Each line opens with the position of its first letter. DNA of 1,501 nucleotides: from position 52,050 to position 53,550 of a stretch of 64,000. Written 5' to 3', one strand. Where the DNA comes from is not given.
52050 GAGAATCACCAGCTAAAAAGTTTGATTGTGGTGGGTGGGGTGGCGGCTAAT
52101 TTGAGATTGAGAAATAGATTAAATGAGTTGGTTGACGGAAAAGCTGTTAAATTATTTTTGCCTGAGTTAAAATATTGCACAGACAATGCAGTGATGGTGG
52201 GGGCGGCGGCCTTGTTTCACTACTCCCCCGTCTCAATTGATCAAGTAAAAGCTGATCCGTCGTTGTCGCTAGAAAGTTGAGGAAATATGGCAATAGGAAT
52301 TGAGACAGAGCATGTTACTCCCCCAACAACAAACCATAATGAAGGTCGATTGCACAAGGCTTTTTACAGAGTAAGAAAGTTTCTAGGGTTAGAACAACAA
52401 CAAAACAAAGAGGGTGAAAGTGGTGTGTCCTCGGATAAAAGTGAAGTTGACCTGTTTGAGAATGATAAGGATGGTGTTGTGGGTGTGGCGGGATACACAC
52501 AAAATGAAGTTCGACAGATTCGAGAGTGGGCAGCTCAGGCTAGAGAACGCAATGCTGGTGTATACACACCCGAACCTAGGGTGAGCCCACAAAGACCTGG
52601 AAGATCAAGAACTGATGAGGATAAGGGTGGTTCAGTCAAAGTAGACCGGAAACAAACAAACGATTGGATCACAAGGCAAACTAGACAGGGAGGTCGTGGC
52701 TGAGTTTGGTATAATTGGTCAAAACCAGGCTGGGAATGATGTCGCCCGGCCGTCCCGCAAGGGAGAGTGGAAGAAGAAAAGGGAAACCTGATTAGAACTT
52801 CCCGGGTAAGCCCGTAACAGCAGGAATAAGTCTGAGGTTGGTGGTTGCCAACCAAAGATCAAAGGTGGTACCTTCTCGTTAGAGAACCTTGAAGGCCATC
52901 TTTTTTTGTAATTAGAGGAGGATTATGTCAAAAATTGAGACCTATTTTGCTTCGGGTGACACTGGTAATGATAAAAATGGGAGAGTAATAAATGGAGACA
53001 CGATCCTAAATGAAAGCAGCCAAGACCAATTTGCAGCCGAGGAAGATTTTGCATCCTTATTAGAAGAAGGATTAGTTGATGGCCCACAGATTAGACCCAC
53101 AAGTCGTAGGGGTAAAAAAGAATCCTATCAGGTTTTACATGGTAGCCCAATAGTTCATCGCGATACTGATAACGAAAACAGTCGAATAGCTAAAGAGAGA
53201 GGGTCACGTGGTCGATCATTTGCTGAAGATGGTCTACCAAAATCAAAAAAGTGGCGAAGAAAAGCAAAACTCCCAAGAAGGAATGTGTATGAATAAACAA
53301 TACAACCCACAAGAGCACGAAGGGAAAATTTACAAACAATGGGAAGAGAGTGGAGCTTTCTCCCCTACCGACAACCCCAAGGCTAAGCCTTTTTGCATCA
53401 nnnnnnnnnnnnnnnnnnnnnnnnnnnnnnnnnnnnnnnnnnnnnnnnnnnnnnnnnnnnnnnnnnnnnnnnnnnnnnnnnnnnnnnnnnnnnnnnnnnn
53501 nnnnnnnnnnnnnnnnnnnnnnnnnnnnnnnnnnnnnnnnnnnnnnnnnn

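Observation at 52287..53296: valS leader: extended -10 promoter, T-box-like antiterminator core, and two small basic disordered ORFs flanking it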

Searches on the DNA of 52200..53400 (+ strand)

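Call 4: search_rna_families(source=window, start=52200, end=53400, threshold=evalue, max_evalue=10, show_alignments=5)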
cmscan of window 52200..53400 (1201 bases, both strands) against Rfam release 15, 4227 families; matches with E-value up to 10: 5.
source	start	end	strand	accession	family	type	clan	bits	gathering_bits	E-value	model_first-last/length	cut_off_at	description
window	52709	52893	+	RF00230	T-box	Cis-reg; leader;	-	21.9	93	0.018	1-219/219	no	T-box leader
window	53281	53357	-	RF02181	ST7-AS2_1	Gene; lncRNA;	-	17.1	80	1.2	1-72/72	no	ST7 antisense RNA 2 conserved region 1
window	52334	52413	+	RF01209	snR76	Gene; snRNA; snoRNA; CD-box;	CL00071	15.4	55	5.8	1-101/101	no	Small nucleolar RNA snR76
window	52612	52647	-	RF01977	HOTAIRM1_3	Gene; lncRNA;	-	11.2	37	9.7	1-59/59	no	HOX antisense intergenic RNA myeloid 1 conserved region 3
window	53117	53283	-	RF01946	KCNQ1OT1_1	Gene; lncRNA;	-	6.1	70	5.3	302-464/464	no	KCNQ1 overlapping transcript 1 conserved region 1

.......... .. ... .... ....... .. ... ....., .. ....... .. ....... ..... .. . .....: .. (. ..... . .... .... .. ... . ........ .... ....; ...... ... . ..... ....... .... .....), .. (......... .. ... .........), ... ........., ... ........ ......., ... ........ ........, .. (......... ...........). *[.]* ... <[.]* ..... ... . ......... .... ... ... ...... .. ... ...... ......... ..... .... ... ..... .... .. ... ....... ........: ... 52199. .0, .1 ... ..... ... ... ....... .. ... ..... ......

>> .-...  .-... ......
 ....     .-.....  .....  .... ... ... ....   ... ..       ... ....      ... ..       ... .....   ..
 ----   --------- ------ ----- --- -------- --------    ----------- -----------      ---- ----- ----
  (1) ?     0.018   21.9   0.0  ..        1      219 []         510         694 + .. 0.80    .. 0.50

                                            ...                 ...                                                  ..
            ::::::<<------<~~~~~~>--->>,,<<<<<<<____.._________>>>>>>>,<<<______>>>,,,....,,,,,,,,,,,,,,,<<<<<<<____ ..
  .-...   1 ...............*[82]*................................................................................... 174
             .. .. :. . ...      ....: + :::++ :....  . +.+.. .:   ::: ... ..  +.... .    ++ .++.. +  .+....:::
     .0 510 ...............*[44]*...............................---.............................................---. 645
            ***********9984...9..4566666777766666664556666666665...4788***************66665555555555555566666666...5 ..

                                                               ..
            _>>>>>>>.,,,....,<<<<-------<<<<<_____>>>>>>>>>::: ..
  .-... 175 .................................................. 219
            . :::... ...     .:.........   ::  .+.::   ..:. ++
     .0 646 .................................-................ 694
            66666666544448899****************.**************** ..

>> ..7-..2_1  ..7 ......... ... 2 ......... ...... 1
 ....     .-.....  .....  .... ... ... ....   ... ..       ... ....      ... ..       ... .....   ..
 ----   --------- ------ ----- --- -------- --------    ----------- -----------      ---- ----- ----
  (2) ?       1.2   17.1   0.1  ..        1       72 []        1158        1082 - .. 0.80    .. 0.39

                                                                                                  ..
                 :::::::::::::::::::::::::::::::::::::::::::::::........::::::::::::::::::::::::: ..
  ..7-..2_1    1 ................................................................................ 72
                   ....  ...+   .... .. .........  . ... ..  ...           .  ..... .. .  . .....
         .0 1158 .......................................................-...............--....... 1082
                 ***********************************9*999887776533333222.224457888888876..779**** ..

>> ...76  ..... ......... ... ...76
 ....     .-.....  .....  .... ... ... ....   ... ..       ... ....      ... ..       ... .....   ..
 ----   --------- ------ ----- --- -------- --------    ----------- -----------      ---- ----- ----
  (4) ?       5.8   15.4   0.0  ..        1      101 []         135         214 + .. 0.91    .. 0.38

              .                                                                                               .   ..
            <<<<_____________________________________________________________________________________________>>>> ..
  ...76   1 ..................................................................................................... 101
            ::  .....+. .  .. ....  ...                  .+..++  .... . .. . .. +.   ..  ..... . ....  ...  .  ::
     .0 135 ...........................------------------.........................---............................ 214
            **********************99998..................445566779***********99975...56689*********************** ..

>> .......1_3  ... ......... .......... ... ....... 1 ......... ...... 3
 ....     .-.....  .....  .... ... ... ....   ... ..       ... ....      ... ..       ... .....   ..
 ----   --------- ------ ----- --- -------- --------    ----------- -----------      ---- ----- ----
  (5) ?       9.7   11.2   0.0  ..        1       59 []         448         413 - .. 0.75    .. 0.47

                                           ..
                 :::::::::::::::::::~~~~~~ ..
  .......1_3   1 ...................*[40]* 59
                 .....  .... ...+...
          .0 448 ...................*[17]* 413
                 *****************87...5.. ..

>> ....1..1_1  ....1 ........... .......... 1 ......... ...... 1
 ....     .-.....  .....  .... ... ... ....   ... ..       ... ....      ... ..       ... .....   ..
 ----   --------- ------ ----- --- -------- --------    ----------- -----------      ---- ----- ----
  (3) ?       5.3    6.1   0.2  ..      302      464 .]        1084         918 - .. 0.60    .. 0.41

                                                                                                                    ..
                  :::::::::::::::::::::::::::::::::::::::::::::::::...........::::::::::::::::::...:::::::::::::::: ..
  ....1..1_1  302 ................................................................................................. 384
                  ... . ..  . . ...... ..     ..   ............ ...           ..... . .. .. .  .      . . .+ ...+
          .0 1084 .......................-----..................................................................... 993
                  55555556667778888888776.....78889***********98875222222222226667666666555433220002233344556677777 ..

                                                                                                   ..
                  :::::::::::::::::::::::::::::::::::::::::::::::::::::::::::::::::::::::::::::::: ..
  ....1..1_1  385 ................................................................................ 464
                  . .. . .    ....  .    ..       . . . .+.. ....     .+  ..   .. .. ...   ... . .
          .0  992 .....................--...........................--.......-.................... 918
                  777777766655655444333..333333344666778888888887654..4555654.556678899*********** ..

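Call 76: build_rna_model(alignment_id=A6, structure=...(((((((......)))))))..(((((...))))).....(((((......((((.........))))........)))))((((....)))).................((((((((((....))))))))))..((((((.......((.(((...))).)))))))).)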
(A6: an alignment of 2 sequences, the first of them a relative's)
Model R1 built from alignment A6 (2 sequences, 174 columns); structure: as given.
model positions 174; base pairs 46; branch points 5; effective number of sequences 0.71; information 0.59 bits per position. Calibrated on 0.2 Mb of random sequence (short: E-values are rough).
structure used (alignment columns):
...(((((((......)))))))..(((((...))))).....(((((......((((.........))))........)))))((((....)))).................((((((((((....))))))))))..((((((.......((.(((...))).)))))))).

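Call 77: search_with_rna_model(model_id=R1, source=window, max_evalue=10, show_alignments=1)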
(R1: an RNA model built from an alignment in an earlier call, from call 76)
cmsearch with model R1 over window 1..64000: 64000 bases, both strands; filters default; matches with E-value up to 10: 1.
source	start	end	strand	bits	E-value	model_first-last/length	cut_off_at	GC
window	52725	52893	+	83.8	2.8e-24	1-174/174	no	0.52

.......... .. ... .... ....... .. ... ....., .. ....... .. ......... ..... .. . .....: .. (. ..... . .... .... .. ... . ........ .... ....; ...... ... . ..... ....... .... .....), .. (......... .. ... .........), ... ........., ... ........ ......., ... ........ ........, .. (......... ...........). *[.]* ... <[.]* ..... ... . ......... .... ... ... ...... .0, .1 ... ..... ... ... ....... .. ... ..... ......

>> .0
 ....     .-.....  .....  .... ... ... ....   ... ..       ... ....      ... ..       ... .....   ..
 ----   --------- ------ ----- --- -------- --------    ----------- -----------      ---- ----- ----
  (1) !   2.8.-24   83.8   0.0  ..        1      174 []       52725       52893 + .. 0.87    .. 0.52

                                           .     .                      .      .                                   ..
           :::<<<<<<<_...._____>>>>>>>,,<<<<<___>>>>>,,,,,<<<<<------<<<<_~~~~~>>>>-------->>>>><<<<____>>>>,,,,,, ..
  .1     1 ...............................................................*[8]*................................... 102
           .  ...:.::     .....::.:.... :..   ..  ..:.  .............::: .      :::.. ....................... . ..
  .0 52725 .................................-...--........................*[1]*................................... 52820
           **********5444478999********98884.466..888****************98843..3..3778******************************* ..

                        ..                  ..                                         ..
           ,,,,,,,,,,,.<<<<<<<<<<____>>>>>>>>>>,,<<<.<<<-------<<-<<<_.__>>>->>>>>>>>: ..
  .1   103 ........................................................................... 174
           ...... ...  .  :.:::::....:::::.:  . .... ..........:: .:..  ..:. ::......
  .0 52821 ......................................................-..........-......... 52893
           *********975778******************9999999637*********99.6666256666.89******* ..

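Call 78: search_with_rna_model(model_id=R1, sources=[window, L001, L002, L003, L004, L005, L006, L007, L008, L009, L010, L011, L012, L013, L014, L015, L016, L017, L018, L019, L020, L021, L022, L023, L024, L025, L026, L027, L028, L029, L030, L031, L032, L033, L034, L035, L036, L037, L038, L039, L040, L041, L042, L043, L044, L045, L046, L047, L048, L049, L050, L051, L052, L053, L054, L055, L056, L057, L058, L059, L060, L061, L062, L063, L064, L065, L066, L067, L068, L069, L070, L071, L072, L073, L074, L075, L076, L077, L078, L079, L080, L081, L083, L084, L085, L097], max_evalue=1, make_alignment=true)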
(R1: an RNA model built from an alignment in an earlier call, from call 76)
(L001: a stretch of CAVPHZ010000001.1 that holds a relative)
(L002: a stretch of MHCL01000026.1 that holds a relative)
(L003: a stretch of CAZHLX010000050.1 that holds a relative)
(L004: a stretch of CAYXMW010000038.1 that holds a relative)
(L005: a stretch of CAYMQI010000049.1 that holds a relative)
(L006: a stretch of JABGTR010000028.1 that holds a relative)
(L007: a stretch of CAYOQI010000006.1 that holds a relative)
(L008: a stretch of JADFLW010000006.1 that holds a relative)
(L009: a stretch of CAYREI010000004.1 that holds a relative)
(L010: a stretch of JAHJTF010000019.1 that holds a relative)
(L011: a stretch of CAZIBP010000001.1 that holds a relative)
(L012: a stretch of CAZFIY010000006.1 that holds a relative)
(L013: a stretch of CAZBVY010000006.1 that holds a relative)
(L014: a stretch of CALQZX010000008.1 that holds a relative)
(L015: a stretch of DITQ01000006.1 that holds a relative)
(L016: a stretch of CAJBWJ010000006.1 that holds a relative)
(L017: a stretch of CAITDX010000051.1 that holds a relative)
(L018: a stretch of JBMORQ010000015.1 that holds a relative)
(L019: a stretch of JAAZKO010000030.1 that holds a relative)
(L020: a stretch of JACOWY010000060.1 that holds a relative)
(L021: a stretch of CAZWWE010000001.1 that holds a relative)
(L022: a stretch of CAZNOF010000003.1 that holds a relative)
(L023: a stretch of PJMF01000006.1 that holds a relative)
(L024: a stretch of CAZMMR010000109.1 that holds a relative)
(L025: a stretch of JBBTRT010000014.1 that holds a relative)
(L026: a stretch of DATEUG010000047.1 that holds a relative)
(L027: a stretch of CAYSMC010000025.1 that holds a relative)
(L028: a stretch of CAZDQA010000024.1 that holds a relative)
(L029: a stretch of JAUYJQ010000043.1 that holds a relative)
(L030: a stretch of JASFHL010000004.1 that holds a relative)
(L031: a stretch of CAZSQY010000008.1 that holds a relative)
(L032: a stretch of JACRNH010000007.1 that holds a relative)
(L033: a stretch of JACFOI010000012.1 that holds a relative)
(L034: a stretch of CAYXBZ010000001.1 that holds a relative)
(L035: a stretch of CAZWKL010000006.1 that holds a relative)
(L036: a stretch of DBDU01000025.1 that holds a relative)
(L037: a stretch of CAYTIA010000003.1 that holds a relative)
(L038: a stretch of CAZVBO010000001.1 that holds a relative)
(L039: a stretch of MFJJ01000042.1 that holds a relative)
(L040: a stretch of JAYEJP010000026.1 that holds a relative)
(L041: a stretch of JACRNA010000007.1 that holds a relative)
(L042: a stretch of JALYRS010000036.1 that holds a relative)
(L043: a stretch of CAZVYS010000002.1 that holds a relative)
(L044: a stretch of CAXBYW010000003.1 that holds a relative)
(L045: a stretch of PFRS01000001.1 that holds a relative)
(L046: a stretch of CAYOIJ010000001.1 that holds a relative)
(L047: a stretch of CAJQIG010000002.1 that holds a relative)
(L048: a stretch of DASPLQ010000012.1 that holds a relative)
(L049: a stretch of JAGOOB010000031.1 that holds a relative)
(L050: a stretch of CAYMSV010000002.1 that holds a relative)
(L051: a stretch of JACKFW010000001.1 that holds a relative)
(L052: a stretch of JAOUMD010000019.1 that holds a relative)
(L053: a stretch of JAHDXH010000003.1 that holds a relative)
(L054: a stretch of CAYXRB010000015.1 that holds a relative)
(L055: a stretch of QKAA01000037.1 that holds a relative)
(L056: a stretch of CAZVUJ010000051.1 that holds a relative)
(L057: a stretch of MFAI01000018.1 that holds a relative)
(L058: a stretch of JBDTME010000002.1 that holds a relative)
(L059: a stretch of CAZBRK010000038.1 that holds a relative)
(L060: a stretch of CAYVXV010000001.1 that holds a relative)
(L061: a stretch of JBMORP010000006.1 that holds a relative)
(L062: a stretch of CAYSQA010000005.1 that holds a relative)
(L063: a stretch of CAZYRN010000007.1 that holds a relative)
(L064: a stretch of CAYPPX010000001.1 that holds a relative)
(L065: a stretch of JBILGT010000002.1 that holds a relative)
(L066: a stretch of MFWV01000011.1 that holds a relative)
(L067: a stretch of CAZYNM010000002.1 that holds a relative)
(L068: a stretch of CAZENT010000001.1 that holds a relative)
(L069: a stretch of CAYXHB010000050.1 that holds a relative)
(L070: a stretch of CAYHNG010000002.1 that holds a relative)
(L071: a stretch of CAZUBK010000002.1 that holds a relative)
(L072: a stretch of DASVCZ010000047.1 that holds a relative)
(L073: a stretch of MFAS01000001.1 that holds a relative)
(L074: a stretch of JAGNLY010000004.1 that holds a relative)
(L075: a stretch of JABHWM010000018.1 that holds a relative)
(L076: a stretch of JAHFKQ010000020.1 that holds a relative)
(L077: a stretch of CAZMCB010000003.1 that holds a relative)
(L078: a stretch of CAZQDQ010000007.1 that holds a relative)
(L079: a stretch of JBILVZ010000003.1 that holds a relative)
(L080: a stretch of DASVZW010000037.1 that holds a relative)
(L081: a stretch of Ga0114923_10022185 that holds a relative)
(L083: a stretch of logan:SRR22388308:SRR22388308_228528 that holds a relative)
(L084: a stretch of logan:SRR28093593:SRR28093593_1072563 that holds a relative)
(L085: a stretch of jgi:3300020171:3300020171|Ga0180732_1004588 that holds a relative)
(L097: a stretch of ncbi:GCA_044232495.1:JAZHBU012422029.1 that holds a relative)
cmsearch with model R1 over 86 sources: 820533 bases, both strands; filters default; matches with E-value up to 1: 9.
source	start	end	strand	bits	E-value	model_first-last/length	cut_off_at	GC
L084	1027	1200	+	225.3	1.7e-66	1-174/174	no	0.52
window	52725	52893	+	83.8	3.5e-23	1-174/174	no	0.52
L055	3795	3972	+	72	1.4e-19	1-174/174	no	0.47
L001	3802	3982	+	61.6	2.1e-16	1-174/174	no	0.48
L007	3727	3870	+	37.3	5.7e-09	1-174/174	no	0.39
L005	691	862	+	29.4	1.5e-06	1-174/174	no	0.41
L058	3684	3836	+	27.4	6.2e-06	1-174/174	no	0.43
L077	3826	3944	+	17.3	0.008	1-174/174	no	0.45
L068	3768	3911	+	16.7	0.011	1-174/174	no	0.44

Alignment A7: 9 matches aligned to the model, 316 columns, each read 5' to 3' on its own strand. Consensus structure (alignment columns), stored with it:
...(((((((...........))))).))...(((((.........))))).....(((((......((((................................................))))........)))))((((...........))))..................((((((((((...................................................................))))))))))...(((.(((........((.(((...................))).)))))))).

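Call 96: build_rna_model(alignment_id=A6, structure=none)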
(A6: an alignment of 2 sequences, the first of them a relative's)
Model R2 built from alignment A6 (2 sequences, 174 columns); structure: none (sequence only).
model positions 174; base pairs 0; branch points 0; effective number of sequences 1.05; information 0.38 bits per position. No base pairs: searches with it score sequence only.
